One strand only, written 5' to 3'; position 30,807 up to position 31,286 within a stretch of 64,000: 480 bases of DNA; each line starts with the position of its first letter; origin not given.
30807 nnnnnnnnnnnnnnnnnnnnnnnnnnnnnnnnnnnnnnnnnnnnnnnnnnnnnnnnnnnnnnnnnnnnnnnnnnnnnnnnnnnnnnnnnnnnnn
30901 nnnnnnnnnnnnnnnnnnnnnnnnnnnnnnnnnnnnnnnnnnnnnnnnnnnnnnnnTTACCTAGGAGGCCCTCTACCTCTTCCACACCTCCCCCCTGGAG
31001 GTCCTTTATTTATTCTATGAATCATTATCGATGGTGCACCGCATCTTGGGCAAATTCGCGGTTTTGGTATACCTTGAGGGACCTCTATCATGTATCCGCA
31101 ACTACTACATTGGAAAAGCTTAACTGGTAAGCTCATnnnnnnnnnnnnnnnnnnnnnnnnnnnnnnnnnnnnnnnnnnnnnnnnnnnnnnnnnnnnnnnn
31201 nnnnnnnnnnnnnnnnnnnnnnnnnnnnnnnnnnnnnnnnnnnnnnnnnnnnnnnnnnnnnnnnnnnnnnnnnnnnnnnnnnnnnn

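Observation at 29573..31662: Minus-strand cluster of an MtrH-like methyltransferase, a NifX-like domain protein, a GR-tailed zinc ribbon and two W/Y/P-rich micro-proteins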

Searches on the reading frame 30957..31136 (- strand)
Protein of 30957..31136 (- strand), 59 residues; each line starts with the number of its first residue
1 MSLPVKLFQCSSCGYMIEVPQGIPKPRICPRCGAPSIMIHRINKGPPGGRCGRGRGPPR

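Call 3: search_protein_families(library=pfam, proteins=[window:30957-31136:-], max_evalue=1)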
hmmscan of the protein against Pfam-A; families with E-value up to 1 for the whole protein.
window:30957-31136:- (59 aa): 28 families (the best 25 are shown)
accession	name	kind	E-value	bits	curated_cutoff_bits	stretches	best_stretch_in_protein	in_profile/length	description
PF23458.2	DUF7130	-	5.6e-05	23.4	35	1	8-39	54-83/89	Domain of unknown function (DUF7130)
PF09723.15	Zn_ribbon_8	-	0.00012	22.5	34.4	1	8-35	6-35/41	Zinc ribbon domain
PF21349.2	RUBY_RBDX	-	0.00028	20.7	26.5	1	8-36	1-26/30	Rubrerythrin, rubredoxin-like domain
PF08271.17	Zn_Ribbon_TF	-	0.0005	20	29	1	10-20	22-32/43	TFIIB zinc-binding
PF23548.1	Zn_ribbon_FGT1_2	-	0.005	16.8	27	1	9-34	4-28/35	FORGETTER1 second zinc ribbon domain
PF01155.25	HypA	-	0.0082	16.6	28.9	1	8-39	71-99/112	Hydrogenase/urease nickel incorporation, metallochaperone, hypA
PF12773.13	DZR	-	0.011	16.3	27.3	1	8-38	13-36/45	Double zinc ribbon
PF12760.12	Zn_ribbon_IS1595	-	0.012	16.1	25.4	0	5-15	35-45/46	Transposase zinc-ribbon domain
PF23547.1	Zn_ribbon_FGT1_1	-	0.02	15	27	1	8-37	3-31/35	FORGETTER1 first zinc ribbon domain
PF21344.3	Zn_ribbon_LysW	-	0.025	14.7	27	0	6-19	20-33/46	Alpha-aminoadipate carrier protein LysW-like, globular domain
PF09297.16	Zn_ribbon_NUD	-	0.028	14.6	24.8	1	27-40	4-17/32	NADH pyrophosphatase zinc ribbon domain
PF17207.9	MCM_OB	-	0.044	14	24.8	1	6-36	33-63/126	MCM OB domain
PF02150.21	Zn_ribbon_RPB9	-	0.063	13.6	25.2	1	7-18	21-32/36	RNA polymerases M/15 Kd subunit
PF19134.6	DUF5817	-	0.077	13.4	31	1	10-34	6-29/57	Domain of unknown function (DUF5817)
PF13248.11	Zn_ribbon_3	-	0.078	12.9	27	1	28-35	4-11/26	zinc-ribbon domain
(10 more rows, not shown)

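Call 4: search_protein_families(library=ncbifam, proteins=[window:30957-31136:-], max_evalue=1)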
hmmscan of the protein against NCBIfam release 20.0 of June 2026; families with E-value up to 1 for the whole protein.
window:30957-31136:- (59 aa): 15 families
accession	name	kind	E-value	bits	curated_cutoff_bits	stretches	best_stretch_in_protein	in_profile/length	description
NF045720.1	rubredox_RCKP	subfamily_domain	6.8e-05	22.4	45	1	7-37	3-30/34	RCKP-type rubredoxin-like domain-containing protein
TIGR02605.1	CxxC_CxxC_SSSS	subfamily_domain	0.0002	21.4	31.3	1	8-35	6-35/52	FmdB family zinc ribbon protein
TIGR04165.1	methano_modCys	hypoth_equivalog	0.0022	18.2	60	1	5-18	34-47/50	TIGR04165 family Cys-rich peptide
NF045767.1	RuberyRbr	equivalog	0.011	15.8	200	1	7-36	158-184/194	rubrerythrin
NF011482.0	PRK14892.1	equivalog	0.011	15.6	109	1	17-42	12-37/101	putative transcription elongation factor Elf1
TIGR03655.1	anti_R_Lar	subfamily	0.018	15.3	39.6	0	29-42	4-17/55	Lar family restriction alleviation protein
NF001605.0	PRK00398.1-2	equivalog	0.052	13.4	63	1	8-33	2-25/43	DNA-directed RNA polymerase subunit P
NF041070.1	carrier_LysW_Arch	domain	0.058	13.5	75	1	9-34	4-31/57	alpha-aminoadipate/glutamate carrier protein LysW/ArgW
NF001669.0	PRK00432.1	equivalog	0.061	13.3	54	1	26-52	26-50/58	30S ribosomal protein S27ae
NF033497.1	rubre_like_arch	subfamily_domain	0.23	11.2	32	1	10-35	3-25/34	rubrerythrin-like domain-containing protein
TIGR00155.1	pqiA_fam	subfamily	0.26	10.3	260.35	1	5-34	11-41/403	PqiA/YebS family transporter subunit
NF047723.1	TransFacS4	equivalog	0.27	11.8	120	0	27-41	61-76/90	transcription factor S4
NF003214.0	PRK04179.1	equivalog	0.29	11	71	0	4-15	29-40/62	50S ribosomal protein L37e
NF045645.1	DVU_1557_fam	equivalog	0.4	10.9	60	0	3-16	26-39/60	DVU_1557 family redox protein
NF041795.1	Brz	equivalog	0.89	10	100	0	4-25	2-21/60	transcriptional regulator Brz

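Call 73: find_homologous_proteins(query=window:30957-31136:-, max_evalue=0.01)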
Query window:30957-31136:- (59 aa): 4 proteins with E <= 0.01 among 4 candidates.
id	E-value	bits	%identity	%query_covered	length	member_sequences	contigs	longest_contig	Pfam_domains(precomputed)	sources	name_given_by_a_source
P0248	8.4e-31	122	97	100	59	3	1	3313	PF27353.1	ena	-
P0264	6.7e-23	97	71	76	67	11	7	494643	PF27353.1,PF09723.16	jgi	jgi:ribosomal protein S27AE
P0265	3.0e-19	86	74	73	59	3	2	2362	PF27353.1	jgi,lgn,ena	jgi:DNA-directed RNA polymerase subunit RPC12/RpoP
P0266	5.8e-13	66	65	73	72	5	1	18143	PF27353.1,PF09723.16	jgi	-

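Call 74: find_encoding_contigs(protein=P0264, flank=6000, max_places=3)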
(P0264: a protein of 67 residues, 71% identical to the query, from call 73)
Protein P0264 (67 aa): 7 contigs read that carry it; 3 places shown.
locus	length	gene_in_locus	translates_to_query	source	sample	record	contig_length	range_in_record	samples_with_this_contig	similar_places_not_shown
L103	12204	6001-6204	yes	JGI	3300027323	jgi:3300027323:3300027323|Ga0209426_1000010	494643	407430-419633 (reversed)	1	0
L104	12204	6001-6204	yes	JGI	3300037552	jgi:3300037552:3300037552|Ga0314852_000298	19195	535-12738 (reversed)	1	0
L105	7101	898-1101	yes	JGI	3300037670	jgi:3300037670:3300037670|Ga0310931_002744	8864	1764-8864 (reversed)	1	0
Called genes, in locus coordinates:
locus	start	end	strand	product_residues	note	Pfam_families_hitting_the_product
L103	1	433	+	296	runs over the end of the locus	PF14505:DUF4438, PF20999:DUF4438_C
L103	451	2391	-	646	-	PF01926:MMR_HSR1, PF02421:FeoB_N, PF00009:GTP_EFTU (weak), PF17910:FeoB_Cyto, PF07670:Gate, PF07664:FeoB_C, PF07670:Gate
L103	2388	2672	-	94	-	PF04023:FeoA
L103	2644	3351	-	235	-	PF01047:MarR (weak), PF01325:Fe_dep_repress, PF02742:Fe_dep_repr_C, PF04023:FeoA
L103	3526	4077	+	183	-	-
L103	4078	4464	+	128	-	PF02663:FmdE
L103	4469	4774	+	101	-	-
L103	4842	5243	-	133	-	PF02001:DUF134, PF04545:Sigma70_r4 (weak), PF08281:Sigma70_r4_2 (weak)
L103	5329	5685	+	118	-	-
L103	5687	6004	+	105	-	-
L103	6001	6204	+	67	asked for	PF09723:Zn_ribbon_8 (weak), PF27353:MJ0401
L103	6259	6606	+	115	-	PF02579:Nitro_FeMo-Co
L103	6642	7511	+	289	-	PF01988:VIT1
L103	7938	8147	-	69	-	-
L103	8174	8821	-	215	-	PF02663:FmdE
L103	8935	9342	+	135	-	PF02629:CoA_binding (weak), PF13380:CoA_binding_2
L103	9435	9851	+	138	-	PF02566:OsmC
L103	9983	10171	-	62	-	PF12837:Fer4_6 (faint), PF13237:Fer4_10 (faint), PF00037:Fer4 (faint), PF12838:Fer4_7 (weak), PF13187:Fer4_9 (weak)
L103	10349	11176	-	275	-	PF00753:Lactamase_B (weak)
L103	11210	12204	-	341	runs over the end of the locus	PF04055:Radical_SAM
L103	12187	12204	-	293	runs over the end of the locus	PF00142:Fer4_NifH (faint), PF01656:CbiA, PF13237:Fer4_10 (faint), PF00037:Fer4 (weak), PF14697:Fer4_21, PF00037:Fer4 (weak), PF12838:Fer4_7 (weak), PF10609:ParA, +2 more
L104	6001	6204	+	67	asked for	PF09723:Zn_ribbon_8 (weak), PF27353:MJ0401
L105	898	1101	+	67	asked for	PF09723:Zn_ribbon_8 (weak), PF27353:MJ0401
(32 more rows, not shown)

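Call 75: find_encoding_contigs(protein=P0266, flank=6000, max_places=2)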
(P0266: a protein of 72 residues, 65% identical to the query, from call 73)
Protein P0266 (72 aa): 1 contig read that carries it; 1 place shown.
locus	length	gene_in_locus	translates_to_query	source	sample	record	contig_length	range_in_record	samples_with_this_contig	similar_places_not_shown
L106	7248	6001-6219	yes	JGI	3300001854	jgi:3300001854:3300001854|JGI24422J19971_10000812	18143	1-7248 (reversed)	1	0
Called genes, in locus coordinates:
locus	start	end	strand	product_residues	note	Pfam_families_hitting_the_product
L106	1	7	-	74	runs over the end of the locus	-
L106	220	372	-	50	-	PF01402:RHH_1 (weak)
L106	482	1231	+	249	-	PF00005:ABC_tran, PF02463:SMC_N (faint), PF13304:AAA_21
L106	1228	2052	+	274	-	-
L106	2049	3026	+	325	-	PF01297:ZnuA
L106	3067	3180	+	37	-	-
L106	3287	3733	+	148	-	PF01325:Fe_dep_repress, PF02742:Fe_dep_repr_C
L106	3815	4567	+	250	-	PF02535:Zip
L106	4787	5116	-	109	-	PF02001:DUF134, PF04545:Sigma70_r4, PF08281:Sigma70_r4_2, PF13384:HTH_23 (weak)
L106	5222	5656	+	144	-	-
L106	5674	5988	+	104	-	-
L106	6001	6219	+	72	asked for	PF09723:Zn_ribbon_8 (weak), PF27353:MJ0401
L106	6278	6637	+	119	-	PF02579:Nitro_FeMo-Co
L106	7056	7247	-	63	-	?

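Call 82: search_protein_families(library=pfam, proteins=[L103:5329-5685:+, L103:5687-6004:+], max_evalue=0.01)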
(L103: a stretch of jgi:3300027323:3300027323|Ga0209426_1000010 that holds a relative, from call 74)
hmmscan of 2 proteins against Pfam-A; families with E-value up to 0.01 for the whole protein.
L103:5329-5685:+ (118 aa): 0 families

L103:5687-6004:+ (105 aa): 2 families
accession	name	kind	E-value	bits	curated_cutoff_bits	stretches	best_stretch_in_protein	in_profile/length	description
PF24319.2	DUF7491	-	0.00084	20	30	1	56-101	40-85/90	Coiled-coil region of unknown function (DUF7491)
PF03148.19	Tektin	-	0.0016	17.7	34.3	1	55-97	248-290/383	Tektin family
